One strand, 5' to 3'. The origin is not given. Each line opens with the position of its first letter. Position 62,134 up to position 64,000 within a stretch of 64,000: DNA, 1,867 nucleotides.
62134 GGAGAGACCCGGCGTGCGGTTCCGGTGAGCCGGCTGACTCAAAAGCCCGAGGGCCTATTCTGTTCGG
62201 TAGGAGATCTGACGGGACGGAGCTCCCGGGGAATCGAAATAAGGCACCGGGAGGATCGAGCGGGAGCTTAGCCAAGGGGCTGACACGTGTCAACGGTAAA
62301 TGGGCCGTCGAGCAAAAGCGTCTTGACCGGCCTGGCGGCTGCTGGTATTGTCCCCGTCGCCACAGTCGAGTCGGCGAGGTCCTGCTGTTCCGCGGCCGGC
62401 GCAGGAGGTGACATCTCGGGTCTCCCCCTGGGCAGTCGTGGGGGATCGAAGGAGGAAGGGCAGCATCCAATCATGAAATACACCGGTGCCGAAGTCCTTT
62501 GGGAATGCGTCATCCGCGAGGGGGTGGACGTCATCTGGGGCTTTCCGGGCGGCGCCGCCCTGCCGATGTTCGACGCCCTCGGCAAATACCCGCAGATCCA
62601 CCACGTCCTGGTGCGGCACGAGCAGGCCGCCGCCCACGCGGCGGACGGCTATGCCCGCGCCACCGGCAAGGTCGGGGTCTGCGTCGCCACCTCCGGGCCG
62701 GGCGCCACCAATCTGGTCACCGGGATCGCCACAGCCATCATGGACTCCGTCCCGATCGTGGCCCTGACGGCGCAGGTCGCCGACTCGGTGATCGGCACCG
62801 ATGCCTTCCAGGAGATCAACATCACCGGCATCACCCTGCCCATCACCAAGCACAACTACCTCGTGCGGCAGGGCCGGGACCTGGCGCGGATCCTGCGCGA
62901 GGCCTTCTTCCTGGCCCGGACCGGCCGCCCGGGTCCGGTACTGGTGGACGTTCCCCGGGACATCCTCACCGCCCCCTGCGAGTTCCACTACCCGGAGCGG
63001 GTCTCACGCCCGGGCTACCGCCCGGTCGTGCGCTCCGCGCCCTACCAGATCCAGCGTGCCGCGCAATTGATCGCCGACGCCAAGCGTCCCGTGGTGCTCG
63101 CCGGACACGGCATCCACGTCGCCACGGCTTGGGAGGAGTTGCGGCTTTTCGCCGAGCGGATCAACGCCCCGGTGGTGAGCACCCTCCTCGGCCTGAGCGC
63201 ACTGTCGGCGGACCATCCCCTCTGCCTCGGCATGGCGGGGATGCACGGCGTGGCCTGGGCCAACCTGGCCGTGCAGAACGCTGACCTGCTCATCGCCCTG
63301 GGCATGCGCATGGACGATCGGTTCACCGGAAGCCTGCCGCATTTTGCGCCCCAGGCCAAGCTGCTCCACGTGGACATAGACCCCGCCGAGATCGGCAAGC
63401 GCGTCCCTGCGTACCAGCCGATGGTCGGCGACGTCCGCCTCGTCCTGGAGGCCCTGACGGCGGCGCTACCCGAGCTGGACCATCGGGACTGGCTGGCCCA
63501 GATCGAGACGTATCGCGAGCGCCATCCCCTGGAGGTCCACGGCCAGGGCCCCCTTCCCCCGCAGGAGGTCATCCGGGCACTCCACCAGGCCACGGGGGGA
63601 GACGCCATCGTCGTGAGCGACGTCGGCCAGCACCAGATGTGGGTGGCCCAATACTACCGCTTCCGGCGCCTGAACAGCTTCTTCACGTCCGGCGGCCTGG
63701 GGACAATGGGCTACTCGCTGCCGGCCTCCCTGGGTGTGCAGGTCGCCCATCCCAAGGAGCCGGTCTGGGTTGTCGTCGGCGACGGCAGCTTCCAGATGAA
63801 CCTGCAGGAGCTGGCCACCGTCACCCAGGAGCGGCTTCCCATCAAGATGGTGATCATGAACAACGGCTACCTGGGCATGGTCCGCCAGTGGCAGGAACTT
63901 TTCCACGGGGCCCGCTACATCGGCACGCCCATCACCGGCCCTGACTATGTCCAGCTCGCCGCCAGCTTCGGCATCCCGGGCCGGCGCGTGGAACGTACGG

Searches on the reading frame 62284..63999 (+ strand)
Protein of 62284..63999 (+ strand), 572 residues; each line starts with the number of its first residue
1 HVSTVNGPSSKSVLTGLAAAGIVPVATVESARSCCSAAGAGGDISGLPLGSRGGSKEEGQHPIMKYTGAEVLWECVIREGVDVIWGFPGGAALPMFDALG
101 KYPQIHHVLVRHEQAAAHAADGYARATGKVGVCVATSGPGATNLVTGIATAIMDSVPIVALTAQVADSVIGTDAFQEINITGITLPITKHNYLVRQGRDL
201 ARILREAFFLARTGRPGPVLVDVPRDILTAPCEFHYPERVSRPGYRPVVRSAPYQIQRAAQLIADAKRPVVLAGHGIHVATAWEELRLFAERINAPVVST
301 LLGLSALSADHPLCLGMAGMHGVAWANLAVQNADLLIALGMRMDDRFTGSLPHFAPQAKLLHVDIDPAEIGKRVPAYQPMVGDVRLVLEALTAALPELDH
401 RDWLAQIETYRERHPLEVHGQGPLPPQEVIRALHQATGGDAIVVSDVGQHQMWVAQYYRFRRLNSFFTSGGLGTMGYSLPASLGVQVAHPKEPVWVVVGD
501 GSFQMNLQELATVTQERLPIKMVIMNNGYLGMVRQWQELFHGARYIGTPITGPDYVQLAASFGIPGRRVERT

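Call 33: search_protein_families(library=ncbifam, proteins=[window:62284-63999:+], max_evalue=0.00001)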
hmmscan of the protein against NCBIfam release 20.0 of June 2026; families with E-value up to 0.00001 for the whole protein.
window:62284-63999:+ (572 aa): 54 families (the best 25 are shown)
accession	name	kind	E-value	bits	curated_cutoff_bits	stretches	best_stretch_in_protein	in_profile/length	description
NF004710.0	PRK06048.1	equivalog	2.1e-211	703.2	976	1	64-571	6-513/561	acetolactate synthase large subunit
TIGR00118.1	acolac_lg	equivalog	1.5e-209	697.1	538.35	1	67-571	2-510/557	biosynthetic-type acetolactate synthase large subunit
NF005824.0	PRK07710.1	equivalog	1.2e-195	651.2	976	1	64-570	15-523/573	acetolactate synthase large subunit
NF005860.0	PRK07789.1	equivalog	4e-195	649.7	881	1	60-571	28-553/615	acetolactate synthase large subunit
NF005651.0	PRK07418.1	subfamily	1e-190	635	942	1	60-570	13-534/617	acetolactate synthase large subunit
NF004919.0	PRK06276.1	equivalog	1.9e-187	624.2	866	1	67-571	2-514/582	acetolactate synthase large subunit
NF005228.0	PRK06725.1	equivalog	6.7e-184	612.3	991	1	65-569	15-519/571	acetolactate synthase large subunit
NF006319.0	PRK08527.1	equivalog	1.3e-183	611.5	905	1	64-570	2-513/565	acetolactate synthase large subunit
NF006524.0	PRK08978.1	equivalog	1.1e-181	604.8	738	1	67-571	2-500/548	acetolactate synthase 2 catalytic subunit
NF005409.0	PRK06965.1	equivalog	2.2e-173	577.8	1035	1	63-572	18-537/587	acetolactate synthase 3 catalytic subunit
NF006581.0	PRK09107.1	equivalog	8.2e-173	575.9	974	1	63-570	8-528/595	acetolactate synthase 3 large subunit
NF005584.0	PRK07282.1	equivalog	1.5e-171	571.8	970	1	67-565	11-511/566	acetolactate synthase large subunit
NF005058.0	PRK06466.1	equivalog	4.2e-171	570.3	951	1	66-570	4-521/574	acetolactate synthase 3 large subunit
NF006016.1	PRK08155.1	equivalog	1.1e-167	558.9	870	1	64-566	1-503/554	acetolactate synthase large subunit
NF005936.0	PRK07979.1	equivalog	1.1e-166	555.6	1080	1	67-570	5-519/574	acetolactate synthase 3 large subunit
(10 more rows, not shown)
